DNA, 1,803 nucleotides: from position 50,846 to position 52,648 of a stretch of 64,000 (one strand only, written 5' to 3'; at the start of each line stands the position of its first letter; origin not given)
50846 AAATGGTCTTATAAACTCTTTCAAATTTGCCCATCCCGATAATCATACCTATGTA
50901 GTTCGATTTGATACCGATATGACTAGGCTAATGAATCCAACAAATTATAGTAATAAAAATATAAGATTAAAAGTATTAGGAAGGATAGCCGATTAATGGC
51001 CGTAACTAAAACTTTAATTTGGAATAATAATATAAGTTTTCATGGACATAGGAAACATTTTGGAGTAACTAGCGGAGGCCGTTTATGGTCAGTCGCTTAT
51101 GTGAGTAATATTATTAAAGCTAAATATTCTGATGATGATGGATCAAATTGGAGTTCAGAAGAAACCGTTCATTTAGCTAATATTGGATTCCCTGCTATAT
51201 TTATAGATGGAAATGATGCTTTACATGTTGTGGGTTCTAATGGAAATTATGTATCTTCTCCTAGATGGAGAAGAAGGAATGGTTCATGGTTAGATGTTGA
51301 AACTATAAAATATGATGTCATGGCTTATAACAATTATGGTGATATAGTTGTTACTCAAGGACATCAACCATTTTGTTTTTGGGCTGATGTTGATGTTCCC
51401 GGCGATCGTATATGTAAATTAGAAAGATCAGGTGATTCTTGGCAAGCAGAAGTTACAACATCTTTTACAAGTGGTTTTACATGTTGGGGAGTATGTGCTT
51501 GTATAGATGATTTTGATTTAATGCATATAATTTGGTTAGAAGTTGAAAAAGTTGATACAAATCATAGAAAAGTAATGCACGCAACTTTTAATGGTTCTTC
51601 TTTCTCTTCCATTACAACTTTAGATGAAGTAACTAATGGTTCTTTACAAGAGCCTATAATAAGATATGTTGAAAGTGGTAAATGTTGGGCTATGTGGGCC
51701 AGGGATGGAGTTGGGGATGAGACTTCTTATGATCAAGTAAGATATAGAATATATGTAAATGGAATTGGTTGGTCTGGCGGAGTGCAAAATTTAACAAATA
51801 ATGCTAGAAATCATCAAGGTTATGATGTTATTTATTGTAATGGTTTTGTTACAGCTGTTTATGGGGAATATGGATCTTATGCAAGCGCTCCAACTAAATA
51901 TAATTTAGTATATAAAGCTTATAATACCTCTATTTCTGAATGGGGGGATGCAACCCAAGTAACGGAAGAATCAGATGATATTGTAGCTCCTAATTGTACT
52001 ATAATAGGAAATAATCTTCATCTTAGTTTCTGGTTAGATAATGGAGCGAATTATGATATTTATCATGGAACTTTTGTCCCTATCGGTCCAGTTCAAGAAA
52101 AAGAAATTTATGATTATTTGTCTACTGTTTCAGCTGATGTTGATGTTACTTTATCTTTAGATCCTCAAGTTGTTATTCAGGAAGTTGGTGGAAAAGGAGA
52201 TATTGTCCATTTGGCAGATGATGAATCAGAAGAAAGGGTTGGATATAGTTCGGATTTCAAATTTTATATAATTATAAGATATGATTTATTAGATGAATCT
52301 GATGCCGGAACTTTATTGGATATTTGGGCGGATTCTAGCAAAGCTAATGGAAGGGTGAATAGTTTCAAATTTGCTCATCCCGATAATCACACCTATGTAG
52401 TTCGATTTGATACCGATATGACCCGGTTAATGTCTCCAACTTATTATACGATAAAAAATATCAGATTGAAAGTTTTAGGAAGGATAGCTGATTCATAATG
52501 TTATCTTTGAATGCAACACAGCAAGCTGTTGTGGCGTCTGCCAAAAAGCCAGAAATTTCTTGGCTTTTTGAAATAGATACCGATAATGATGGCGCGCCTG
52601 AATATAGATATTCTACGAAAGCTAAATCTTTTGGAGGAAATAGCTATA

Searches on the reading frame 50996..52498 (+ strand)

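Call 31: search_protein_families(library=phrogs, proteins=[window:50996-52498:+], max_evalue=0.001)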
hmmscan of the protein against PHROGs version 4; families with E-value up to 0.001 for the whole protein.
window:50996-52498:+ (500 aa): 0 families

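Call 32: search_protein_families(library=pfam, proteins=[window:50996-52498:+], max_evalue=0.1)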
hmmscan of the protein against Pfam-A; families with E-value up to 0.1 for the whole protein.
window:50996-52498:+ (500 aa): 1 family
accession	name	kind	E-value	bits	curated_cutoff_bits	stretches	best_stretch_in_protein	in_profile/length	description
PF12957.13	DUF3846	-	0.023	15.3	27.5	0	345-370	61-85/103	Domain of unknown function (DUF3846)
